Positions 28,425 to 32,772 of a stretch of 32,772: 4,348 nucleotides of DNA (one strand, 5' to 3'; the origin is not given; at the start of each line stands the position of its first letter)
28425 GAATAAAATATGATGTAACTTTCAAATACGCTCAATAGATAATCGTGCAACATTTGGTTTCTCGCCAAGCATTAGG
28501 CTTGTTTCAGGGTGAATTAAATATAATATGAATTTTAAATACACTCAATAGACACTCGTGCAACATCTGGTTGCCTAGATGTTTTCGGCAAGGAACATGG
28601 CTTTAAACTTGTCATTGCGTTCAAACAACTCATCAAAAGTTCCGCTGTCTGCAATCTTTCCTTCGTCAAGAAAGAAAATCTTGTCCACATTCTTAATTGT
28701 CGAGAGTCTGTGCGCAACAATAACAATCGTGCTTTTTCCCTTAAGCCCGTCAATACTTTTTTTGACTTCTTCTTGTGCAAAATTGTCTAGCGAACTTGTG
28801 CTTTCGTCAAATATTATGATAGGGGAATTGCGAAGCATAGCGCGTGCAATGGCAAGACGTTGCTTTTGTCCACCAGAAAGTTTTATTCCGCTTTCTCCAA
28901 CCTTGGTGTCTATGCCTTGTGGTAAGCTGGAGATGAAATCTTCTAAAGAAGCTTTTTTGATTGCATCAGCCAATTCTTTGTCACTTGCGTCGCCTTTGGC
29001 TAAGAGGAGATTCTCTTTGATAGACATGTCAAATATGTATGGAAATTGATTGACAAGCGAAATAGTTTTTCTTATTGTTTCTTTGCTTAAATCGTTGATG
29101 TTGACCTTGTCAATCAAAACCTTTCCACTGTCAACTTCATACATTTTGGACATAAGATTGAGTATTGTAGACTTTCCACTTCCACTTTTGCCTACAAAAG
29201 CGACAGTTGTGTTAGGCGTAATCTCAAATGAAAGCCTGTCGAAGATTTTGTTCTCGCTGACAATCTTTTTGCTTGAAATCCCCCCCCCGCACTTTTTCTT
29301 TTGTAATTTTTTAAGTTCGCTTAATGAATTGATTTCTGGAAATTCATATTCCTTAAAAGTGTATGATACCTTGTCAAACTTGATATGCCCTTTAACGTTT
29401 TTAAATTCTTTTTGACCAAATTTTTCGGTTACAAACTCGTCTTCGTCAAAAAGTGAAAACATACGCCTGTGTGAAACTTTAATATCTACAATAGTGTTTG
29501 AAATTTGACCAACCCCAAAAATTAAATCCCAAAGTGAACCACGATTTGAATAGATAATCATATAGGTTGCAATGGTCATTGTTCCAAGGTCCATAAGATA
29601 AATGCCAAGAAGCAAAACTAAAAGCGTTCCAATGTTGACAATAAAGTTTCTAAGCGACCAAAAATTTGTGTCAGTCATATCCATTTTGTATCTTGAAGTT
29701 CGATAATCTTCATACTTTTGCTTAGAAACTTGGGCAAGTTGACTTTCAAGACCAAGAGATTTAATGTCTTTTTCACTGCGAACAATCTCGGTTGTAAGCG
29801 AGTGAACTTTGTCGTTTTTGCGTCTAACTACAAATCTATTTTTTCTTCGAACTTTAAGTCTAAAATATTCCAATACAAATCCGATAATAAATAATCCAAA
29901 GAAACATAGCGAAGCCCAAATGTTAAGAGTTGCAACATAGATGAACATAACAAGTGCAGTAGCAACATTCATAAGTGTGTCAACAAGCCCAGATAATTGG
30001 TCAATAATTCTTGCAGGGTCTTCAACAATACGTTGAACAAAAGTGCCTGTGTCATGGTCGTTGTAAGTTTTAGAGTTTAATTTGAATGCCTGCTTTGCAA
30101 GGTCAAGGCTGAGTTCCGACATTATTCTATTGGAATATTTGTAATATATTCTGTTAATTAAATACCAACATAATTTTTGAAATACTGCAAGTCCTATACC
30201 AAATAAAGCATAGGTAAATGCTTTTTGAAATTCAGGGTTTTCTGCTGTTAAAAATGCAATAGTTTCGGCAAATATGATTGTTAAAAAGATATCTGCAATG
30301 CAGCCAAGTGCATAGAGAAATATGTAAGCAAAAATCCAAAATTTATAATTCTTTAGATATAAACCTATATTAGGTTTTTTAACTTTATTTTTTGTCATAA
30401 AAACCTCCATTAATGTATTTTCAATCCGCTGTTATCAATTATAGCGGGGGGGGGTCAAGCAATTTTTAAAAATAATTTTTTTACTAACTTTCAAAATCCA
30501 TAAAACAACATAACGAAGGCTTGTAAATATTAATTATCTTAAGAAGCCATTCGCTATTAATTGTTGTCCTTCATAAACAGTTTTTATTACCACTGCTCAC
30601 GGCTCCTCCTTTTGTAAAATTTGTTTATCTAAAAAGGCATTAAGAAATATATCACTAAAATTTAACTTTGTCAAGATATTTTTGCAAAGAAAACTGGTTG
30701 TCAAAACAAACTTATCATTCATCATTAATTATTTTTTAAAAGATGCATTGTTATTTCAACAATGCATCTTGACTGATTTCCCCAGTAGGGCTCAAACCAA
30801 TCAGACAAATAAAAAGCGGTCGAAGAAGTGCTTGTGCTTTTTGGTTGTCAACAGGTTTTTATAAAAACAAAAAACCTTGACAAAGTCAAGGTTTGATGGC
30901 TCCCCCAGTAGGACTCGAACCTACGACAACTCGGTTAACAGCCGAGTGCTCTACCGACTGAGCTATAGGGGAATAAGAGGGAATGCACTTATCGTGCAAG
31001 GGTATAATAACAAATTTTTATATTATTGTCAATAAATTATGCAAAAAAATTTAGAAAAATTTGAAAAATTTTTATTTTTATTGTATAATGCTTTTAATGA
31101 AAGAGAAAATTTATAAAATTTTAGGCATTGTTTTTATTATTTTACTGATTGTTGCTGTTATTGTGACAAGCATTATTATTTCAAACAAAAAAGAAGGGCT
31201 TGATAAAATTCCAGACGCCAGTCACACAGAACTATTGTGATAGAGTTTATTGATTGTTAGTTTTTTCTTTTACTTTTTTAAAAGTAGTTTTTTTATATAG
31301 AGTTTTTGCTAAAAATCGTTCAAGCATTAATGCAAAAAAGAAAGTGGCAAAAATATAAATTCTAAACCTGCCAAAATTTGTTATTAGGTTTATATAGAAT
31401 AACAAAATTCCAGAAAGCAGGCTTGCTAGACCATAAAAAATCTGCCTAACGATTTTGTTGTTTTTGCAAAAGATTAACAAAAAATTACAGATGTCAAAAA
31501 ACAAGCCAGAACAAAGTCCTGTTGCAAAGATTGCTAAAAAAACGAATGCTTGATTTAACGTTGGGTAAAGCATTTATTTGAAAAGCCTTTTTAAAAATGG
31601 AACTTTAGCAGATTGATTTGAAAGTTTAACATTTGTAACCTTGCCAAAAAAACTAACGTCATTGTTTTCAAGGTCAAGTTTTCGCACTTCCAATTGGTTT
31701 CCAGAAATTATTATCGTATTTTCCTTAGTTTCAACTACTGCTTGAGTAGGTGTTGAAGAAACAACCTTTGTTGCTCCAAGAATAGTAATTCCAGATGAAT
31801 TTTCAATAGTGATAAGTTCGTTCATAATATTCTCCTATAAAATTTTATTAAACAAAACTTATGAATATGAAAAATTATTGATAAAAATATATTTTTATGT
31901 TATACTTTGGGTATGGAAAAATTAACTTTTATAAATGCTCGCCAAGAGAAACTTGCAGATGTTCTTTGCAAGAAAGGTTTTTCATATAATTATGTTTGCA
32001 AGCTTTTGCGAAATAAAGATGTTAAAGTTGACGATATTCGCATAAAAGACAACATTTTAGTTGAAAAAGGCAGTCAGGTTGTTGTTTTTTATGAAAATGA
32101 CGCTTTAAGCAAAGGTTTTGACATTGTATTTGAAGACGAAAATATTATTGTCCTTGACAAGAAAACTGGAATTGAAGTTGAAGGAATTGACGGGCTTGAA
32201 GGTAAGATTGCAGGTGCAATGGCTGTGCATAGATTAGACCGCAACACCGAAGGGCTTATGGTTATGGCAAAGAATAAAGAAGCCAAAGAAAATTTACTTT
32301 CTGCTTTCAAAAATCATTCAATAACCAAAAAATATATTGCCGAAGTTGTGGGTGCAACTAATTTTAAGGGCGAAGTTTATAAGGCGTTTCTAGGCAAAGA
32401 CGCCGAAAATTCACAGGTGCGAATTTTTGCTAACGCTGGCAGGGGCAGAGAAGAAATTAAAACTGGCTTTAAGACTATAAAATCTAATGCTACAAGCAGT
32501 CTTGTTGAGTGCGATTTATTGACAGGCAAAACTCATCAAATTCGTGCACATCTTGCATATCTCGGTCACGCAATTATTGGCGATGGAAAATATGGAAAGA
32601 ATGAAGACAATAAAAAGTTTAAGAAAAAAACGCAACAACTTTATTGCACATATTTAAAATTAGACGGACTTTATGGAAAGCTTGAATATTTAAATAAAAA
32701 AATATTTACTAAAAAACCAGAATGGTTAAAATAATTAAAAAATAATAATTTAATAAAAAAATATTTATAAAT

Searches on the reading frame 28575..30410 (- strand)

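Call 10: search_protein_families(library=pfam, proteins=[window:28575-30410:-], max_evalue=0.001)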
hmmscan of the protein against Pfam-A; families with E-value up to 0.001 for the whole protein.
window:28575-30410:- (611 aa): 6 families
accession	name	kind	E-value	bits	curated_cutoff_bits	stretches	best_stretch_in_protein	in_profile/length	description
PF00005.33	ABC_tran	-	1.2e-31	110.6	25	1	391-539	2-137/137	ABC transporter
PF00664.28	ABC_membrane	-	2.6e-25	90.1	28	1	26-288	1-265/274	ABC transporter transmembrane region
PF02463.25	SMC_N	-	1e-07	32.1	40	1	391-579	16-209/220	RecF/RecN/SMC N terminal domain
PF03193.22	RsgA_GTPase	-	9.4e-05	22.7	30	1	366-429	72-135/174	RsgA GTPase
PF09818.15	ABC_ATPase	-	0.00027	20.5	23.2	1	482-548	130-195/283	P-loop domain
PF13555.12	AAA_29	-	0.00049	20.2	27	1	389-417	11-39/61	P-loop containing region of AAA domain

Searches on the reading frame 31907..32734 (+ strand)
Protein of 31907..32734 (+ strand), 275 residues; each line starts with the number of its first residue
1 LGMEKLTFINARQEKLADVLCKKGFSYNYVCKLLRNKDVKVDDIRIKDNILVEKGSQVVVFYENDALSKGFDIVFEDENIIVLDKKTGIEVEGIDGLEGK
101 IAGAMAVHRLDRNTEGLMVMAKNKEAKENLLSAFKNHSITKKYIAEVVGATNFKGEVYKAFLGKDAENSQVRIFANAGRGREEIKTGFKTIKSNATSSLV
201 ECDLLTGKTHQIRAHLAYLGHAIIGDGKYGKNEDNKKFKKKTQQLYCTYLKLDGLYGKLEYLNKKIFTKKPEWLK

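Call 10: search_protein_families(library=pfam, proteins=[window:31907-32734:+], max_evalue=0.001)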
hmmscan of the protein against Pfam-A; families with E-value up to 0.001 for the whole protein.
window:31907-32734:+ (275 aa): 1 family
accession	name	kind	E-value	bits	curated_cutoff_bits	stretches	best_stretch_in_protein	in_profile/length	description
PF00849.27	PseudoU_synth_2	-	5.5e-27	95.3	26.8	1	81-217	3-151/152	RNA pseudouridylate synthase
